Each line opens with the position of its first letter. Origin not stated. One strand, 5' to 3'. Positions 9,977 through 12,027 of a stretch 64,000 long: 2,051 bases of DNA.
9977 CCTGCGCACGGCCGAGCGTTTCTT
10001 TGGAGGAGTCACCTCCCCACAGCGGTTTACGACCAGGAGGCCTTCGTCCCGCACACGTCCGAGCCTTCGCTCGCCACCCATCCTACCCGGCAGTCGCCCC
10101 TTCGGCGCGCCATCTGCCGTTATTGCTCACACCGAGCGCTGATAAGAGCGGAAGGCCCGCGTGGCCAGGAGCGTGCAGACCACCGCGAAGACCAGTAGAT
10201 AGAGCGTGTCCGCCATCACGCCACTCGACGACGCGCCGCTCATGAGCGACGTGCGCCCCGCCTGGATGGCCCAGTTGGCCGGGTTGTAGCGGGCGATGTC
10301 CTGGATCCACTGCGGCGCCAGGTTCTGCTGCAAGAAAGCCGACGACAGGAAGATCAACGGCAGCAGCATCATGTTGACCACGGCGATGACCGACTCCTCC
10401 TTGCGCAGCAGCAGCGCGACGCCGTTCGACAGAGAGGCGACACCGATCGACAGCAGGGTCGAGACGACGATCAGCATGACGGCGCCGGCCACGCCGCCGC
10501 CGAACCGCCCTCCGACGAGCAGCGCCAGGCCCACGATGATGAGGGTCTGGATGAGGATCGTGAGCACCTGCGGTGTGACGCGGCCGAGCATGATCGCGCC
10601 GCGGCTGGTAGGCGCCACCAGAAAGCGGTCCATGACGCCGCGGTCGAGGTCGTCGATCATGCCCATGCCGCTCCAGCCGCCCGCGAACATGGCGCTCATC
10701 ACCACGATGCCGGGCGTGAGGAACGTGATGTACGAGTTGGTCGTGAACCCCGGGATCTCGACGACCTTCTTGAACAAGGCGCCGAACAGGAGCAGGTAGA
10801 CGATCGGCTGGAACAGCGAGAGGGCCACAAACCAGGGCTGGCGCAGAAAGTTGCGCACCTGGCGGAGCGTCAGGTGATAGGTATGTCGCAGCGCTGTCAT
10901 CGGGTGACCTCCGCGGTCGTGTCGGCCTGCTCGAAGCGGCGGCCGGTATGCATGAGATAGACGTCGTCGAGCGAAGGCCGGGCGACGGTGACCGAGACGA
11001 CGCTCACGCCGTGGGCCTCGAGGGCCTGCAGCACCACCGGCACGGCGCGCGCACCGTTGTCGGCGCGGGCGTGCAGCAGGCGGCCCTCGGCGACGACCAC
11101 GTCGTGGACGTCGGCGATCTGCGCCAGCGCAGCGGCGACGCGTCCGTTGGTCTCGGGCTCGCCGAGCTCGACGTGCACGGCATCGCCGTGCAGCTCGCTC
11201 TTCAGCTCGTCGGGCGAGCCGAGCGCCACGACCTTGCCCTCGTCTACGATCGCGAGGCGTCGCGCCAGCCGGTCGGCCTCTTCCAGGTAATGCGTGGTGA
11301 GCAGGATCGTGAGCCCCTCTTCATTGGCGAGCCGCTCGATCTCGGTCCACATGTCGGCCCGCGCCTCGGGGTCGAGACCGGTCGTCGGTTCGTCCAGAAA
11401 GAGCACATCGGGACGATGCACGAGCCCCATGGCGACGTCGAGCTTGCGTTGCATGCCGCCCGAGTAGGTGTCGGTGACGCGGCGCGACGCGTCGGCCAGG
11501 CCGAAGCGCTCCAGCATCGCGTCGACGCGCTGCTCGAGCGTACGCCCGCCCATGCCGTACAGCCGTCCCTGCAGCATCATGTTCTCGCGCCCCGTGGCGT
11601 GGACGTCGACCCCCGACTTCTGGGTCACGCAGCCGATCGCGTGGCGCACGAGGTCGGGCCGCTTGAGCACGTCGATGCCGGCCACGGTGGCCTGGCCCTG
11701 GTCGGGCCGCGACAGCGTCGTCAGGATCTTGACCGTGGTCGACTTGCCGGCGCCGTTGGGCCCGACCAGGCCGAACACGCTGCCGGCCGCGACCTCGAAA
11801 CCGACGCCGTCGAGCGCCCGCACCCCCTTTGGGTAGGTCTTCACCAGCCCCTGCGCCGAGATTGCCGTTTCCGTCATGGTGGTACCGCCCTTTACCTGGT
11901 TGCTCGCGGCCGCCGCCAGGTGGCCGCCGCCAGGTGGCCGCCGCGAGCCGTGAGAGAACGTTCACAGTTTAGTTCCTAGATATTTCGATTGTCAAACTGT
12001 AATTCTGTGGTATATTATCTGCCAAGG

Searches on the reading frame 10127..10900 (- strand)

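Call 4: search_protein_families(library=pfam, proteins=[window:10127-10900:-])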
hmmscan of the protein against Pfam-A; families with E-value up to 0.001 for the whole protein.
window:10127-10900:- (257 aa): 3 families
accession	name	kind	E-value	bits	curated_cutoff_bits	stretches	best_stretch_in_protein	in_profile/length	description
PF01061.29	ABC2_membrane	-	1.4e-29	103.6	26.9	1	7-218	3-209/211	ABC-2 type transporter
PF12698.13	ABC2_membrane_3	-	2.4e-19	70.1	31.6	1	54-247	157-346/347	ABC-2 family transporter protein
PF12679.13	ABC2_membrane_2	-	1.4e-06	28.3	27.2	1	16-251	9-279/283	ABC-2 family transporter protein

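Call 28: search_protein_families(library=ncbifam, proteins=[window:10127-10897:-], max_evalue=0.01)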
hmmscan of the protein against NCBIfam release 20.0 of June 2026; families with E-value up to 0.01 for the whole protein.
window:10127-10897:- (256 aa): 7 families
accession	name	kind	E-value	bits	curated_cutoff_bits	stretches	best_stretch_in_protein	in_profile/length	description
TIGR01247.1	drrB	subfamily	8.1e-37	127.2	223.05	1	12-248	1-235/236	daunorubicin resistance ABC transporter membrane protein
TIGR00025.1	Mtu_efflux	paralog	1e-23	84.1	146.9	1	41-248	19-233/238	ABC transporter efflux protein, DrrB family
TIGR01248.1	drrC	subfamily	6.3e-18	65.4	165.65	1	74-215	6-146/152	daunorubicin resistance protein C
TIGR03861.1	phenyl_ABC_PedC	subfamily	1.2e-17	64.4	241.35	1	10-250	8-249/253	alcohol ABC transporter, permease protein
NF011648.0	PRK15066.1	subfamily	5.8e-14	52.3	225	1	30-247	35-247/257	ABC transporter permease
NF038293.1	permease_SagH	equivalog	2.3e-09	36.5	450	1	65-212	185-331/370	SagH family ABC transporter permease subunit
TIGR01291.1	nodJ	subfamily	2.7e-08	33.7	206.65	1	27-249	29-247/253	ABC-2 type transporter, NodJ family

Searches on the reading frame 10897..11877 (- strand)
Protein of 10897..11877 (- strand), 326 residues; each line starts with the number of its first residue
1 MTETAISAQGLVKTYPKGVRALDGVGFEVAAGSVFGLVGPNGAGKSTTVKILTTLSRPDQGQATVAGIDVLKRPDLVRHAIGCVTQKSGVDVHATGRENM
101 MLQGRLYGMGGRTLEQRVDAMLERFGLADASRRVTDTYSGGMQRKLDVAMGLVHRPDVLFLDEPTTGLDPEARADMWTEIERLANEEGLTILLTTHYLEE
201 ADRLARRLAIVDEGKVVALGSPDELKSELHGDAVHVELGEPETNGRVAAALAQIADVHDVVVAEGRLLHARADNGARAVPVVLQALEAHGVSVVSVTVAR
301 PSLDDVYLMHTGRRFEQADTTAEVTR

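Call 4: search_protein_families(library=pfam, proteins=[window:10897-11877:-])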
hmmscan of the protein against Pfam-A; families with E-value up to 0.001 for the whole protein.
window:10897-11877:- (326 aa): 4 families
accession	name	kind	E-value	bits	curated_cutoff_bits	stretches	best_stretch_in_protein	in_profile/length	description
PF00005.33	ABC_tran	-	2e-30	106.6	25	1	22-166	1-137/137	ABC transporter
PF13304.12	AAA_21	-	9.8e-14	52.5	27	1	139-196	239-298/304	AAA domain, putative AbiEii toxin, Type IV TA system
PF13732.12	DrrA1-3_C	-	3e-09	37.9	27.4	1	220-310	1-80/81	ATP-binding protein DrrA1-3-like, C-terminal domain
PF13175.12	AAA_15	-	2.4e-05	24.6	32.1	0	157-196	330-369/374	AAA ATPase domain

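Call 28: search_protein_families(library=ncbifam, proteins=[window:10897-11874:-], max_evalue=0.01)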
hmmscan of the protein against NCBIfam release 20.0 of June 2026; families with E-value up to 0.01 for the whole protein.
window:10897-11874:- (325 aa): 187 families (the best 25 are shown)
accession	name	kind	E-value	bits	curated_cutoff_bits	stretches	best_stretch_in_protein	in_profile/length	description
TIGR01188.1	drrA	subfamily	1.4e-98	329.9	312.45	1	13-311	2-302/302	daunorubicin resistance ABC transporter, ATP-binding protein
NF010059.0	PRK13536.1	equivalog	2e-59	201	549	1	2-315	41-341/342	nodulation factor ABC transporter ATP-binding protein NodI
NF010060.0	PRK13537.1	equivalog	6e-58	196.2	521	1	4-313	15-311/314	nodulation factor ABC transporter ATP-binding protein NodI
TIGR01288.1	nodI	equivalog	1.8e-56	191.4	424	1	3-315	3-302/303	nodulation factor ABC transporter ATP-binding protein NodI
NF033858.1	ABC2_perm_RbbA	equivalog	6.2e-55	186.5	1050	1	2-229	264-489/909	ribosome-associated ATPase/putative transporter RbbA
TIGR03864.1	PQQ_ABC_ATP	hypoth_equivalog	5.6e-54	183.1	302.25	1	5-234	2-229/236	ABC transporter, ATP-binding subunit, PQQ-dependent alcohol dehydrogenase system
TIGR03522.1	GldA_ABC_ATP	equivalog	4.6e-52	177.3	402.6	1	5-306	3-297/301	gliding motility-associated ABC transporter ATP-binding subunit GldA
NF000106.1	40850658_otr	exception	9.1e-48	163.1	750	1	3-281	12-282/351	oxytetracycline efflux ABC transporter Otr(C) ATP-binding subunit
TIGR01257.1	rim_protein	equivalog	4.7e-40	136.5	4012.85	1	10-232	1943-2164/2272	rim ABC transporter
TIGR04521.1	ECF_ATPase_2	equivalog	1.7e-39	135.6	330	1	15-228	15-236/279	energy-coupling factor transporter ATPase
TIGR01186.1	proV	subfamily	4.5e-38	131.3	326.6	1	20-234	8-227/363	betaine/proline/choline family ABC transporter ATP-binding protein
TIGR04520.1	ECF_ATPase_1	equivalog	2.3e-37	128.9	315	1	5-227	1-226/269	energy-coupling factor transporter ATPase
TIGR03740.1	galliderm_ABC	subfamily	1.8e-36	125.9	309.75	1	8-216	4-203/223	lantibiotic protection ABC transporter ATP-binding subunit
TIGR04406.1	LPS_export_lptB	equivalog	4.2e-36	124.4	240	1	5-227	2-225/239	LPS export ABC transporter ATP-binding protein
NF010171.0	PRK13652.1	equivalog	1.2e-35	123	476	1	5-225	4-226/277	cobalt transporter ATP-binding subunit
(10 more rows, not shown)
